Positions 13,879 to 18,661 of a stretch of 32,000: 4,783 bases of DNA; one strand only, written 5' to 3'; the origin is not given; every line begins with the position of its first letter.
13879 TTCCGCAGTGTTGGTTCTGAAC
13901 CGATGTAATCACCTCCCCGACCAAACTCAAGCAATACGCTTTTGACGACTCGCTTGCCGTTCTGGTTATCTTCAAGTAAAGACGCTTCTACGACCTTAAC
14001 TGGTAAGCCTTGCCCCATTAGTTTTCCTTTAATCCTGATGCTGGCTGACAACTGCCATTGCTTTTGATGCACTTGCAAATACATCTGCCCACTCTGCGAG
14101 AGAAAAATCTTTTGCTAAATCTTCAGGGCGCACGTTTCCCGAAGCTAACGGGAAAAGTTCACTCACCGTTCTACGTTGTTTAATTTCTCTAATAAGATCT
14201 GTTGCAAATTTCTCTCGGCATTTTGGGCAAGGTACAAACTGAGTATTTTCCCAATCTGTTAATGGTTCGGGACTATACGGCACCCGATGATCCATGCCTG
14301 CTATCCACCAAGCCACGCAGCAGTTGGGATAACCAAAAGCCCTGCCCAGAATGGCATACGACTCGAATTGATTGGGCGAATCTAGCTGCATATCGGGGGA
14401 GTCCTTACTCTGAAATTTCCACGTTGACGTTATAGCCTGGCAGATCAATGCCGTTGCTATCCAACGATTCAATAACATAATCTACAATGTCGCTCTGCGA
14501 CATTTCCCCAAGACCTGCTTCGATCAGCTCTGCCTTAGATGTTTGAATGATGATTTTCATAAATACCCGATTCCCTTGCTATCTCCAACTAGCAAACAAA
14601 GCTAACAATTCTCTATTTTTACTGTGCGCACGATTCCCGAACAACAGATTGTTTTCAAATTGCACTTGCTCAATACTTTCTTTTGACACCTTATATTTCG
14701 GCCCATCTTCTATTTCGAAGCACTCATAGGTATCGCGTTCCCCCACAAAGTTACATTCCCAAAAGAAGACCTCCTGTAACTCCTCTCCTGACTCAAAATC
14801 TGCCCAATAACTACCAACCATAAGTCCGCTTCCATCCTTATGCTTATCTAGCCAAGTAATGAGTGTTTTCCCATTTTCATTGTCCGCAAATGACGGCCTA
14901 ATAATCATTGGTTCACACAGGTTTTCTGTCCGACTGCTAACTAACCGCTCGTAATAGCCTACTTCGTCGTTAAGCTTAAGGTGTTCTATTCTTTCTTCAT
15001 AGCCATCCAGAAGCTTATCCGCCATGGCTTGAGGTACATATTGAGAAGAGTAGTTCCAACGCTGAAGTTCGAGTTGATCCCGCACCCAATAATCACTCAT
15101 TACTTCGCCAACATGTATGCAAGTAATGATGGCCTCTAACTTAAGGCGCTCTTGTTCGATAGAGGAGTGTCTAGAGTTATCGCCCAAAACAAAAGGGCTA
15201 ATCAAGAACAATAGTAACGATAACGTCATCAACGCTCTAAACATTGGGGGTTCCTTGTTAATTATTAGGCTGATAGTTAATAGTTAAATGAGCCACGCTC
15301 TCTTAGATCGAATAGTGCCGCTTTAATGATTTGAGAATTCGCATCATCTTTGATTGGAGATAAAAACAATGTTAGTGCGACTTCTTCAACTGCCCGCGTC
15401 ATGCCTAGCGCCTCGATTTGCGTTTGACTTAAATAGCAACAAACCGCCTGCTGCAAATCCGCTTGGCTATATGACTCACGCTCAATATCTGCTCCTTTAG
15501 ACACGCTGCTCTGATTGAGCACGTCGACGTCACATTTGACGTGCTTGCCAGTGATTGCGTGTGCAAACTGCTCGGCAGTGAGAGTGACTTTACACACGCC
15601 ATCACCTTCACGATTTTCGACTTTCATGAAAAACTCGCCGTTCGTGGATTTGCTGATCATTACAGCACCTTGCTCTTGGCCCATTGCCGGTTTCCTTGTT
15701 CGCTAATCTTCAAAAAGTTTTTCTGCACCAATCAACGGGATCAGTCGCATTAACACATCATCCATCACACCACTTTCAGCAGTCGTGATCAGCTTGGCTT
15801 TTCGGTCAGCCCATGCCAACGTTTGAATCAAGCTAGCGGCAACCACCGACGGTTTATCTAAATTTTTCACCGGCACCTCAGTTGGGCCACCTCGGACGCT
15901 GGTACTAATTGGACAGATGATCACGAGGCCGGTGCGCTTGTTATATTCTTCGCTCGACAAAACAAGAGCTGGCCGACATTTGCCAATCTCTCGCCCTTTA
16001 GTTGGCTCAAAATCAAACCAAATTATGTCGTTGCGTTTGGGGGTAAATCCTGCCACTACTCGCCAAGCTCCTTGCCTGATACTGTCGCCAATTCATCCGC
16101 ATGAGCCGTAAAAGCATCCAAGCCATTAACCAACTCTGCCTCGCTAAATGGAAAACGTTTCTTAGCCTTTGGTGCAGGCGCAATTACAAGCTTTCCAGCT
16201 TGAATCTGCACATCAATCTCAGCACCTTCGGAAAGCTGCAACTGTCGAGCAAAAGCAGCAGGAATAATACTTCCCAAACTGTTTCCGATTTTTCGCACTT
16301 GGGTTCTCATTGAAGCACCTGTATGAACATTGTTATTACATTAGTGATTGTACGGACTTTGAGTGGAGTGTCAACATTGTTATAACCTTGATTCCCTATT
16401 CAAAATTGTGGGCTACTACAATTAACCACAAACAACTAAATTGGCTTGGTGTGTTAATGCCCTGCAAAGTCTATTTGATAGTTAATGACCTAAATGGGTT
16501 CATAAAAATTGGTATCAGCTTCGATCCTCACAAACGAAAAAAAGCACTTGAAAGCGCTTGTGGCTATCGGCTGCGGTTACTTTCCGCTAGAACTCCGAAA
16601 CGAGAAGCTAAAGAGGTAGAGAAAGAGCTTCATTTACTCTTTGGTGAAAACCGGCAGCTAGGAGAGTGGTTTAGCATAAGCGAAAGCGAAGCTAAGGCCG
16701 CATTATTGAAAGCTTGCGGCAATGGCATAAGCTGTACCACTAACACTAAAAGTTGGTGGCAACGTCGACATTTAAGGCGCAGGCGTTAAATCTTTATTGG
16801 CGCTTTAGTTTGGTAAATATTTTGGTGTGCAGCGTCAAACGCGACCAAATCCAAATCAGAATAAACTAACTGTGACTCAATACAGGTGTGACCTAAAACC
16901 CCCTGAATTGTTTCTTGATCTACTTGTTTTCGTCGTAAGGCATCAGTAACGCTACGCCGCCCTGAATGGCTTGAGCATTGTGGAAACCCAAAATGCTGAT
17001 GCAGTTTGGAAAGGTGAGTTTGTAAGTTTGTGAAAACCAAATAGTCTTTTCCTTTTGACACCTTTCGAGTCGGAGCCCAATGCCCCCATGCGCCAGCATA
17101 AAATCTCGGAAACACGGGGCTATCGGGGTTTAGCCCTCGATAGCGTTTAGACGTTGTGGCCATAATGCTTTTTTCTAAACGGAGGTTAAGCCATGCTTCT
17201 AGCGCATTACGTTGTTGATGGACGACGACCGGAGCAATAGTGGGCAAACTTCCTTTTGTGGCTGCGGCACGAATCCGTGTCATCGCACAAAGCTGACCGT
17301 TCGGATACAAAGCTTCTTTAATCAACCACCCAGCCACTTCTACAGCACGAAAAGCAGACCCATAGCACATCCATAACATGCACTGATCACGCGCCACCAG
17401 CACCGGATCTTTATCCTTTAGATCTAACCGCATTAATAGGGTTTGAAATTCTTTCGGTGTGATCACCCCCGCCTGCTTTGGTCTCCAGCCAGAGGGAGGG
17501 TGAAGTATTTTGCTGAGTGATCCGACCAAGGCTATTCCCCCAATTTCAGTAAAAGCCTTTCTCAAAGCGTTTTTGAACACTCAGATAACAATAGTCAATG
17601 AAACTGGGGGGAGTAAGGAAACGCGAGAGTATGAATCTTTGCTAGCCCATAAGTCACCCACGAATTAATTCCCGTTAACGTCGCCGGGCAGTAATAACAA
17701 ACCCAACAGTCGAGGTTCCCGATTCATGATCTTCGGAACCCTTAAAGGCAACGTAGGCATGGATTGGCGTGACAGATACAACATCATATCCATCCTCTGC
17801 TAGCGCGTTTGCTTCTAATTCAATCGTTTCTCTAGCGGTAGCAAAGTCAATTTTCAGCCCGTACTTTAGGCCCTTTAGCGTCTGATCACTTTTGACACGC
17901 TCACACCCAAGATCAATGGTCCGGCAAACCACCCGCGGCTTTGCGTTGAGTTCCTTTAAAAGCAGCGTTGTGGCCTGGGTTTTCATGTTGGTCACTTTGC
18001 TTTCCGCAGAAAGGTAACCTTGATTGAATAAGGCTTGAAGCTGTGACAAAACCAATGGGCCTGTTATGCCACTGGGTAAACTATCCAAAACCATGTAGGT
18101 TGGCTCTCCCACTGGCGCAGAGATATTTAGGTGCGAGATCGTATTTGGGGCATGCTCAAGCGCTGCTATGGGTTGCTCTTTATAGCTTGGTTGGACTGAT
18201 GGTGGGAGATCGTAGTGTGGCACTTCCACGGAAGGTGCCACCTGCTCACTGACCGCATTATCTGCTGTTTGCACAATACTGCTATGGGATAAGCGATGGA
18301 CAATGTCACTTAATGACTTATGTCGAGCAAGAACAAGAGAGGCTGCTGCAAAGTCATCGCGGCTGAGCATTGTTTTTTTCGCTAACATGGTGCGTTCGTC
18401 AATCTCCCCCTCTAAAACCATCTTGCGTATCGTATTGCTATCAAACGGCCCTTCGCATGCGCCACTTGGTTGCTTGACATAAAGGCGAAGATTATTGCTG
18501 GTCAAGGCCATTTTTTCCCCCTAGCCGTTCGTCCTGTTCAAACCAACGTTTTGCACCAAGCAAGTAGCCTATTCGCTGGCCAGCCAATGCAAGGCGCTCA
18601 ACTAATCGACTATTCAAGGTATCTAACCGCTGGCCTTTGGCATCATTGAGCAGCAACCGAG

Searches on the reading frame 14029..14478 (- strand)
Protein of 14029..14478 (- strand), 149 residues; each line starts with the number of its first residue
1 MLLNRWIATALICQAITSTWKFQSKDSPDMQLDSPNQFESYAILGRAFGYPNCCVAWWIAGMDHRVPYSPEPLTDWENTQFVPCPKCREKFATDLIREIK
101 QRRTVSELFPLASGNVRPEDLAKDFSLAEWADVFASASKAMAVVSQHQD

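Call 106: search_protein_families(library=pfam, proteins=[window:14029-14478:-], max_evalue=0.01)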
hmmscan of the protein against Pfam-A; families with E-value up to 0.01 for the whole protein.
window:14029-14478:- (149 aa): 1 family
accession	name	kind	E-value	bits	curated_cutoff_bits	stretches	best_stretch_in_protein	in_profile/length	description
PF13913.12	zf-C2HC_2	-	0.0085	16.2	27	0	80-94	1-15/25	zinc-finger of a C2HC-type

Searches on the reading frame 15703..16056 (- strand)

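Call 106: search_protein_families(library=pfam, proteins=[window:15703-16056:-], max_evalue=0.01)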
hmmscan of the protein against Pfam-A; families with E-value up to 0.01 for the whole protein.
window:15703-16056:- (117 aa): 1 family
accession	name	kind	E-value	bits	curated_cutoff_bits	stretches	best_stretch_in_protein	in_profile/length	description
PF02452.23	PemK_toxin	-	1.5e-22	80.3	23.1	1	7-106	1-106/109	PemK-like, MazF-like toxin of type II toxin-antitoxin system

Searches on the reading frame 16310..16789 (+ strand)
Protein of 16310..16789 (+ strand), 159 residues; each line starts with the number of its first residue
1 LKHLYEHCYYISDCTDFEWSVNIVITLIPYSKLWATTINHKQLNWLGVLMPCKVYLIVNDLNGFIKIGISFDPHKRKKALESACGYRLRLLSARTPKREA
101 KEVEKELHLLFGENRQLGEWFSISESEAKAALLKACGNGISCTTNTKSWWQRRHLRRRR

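Call 106: search_protein_families(library=pfam, proteins=[window:16310-16789:+], max_evalue=0.01)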
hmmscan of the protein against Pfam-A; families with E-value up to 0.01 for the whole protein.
window:16310-16789:+ (159 aa): 2 families
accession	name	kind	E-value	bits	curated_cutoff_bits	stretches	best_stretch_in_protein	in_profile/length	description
PF13455.12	MUG113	-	3.5e-13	50.4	22.3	1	66-132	2-70/73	Meiotically up-regulated gene 113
PF10544.15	T5orf172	-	5e-06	27.4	20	1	61-132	11-97/101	T5orf172 domain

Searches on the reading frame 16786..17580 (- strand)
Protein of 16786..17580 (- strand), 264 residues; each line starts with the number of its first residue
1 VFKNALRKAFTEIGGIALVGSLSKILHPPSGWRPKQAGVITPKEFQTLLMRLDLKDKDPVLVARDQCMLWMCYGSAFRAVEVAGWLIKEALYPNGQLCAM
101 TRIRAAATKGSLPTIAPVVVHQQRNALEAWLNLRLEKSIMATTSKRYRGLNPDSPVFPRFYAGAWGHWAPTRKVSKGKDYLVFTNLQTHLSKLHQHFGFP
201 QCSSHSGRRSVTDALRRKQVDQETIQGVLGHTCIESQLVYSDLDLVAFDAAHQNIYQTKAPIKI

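Call 7: search_protein_families(library=pfam, proteins=[window:16786-17580:-], max_evalue=0.01)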
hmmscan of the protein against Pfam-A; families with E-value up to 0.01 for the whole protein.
window:16786-17580:- (264 aa): 1 family
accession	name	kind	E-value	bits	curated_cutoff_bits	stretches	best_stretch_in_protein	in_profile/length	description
PF00589.27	Phage_integrase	-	3.4e-08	33.9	27.1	1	41-242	4-167/172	Phage integrase family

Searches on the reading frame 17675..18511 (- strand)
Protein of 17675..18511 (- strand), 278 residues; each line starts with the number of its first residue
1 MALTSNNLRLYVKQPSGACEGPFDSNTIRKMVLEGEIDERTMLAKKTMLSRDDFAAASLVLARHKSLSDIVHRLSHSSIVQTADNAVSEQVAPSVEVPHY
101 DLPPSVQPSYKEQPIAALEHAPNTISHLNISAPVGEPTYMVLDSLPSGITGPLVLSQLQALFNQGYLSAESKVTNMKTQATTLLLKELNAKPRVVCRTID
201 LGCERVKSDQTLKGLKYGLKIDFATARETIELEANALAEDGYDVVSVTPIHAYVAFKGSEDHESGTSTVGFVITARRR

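Call 7: search_protein_families(library=pfam, proteins=[window:17675-18511:-], max_evalue=0.01)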
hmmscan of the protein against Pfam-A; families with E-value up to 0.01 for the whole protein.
window:17675-18511:- (278 aa): 1 family
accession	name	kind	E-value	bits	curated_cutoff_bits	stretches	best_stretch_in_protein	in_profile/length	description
PF14237.11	GYF_2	-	5.2e-07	29.8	25.8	1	17-48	7-38/50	GYF domain 2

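Call 40: search_protein_families(library=ncbifam, proteins=[window:17675-18511:-], max_evalue=0.01)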
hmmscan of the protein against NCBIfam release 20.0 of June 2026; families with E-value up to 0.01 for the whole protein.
window:17675-18511:- (278 aa): 0 families
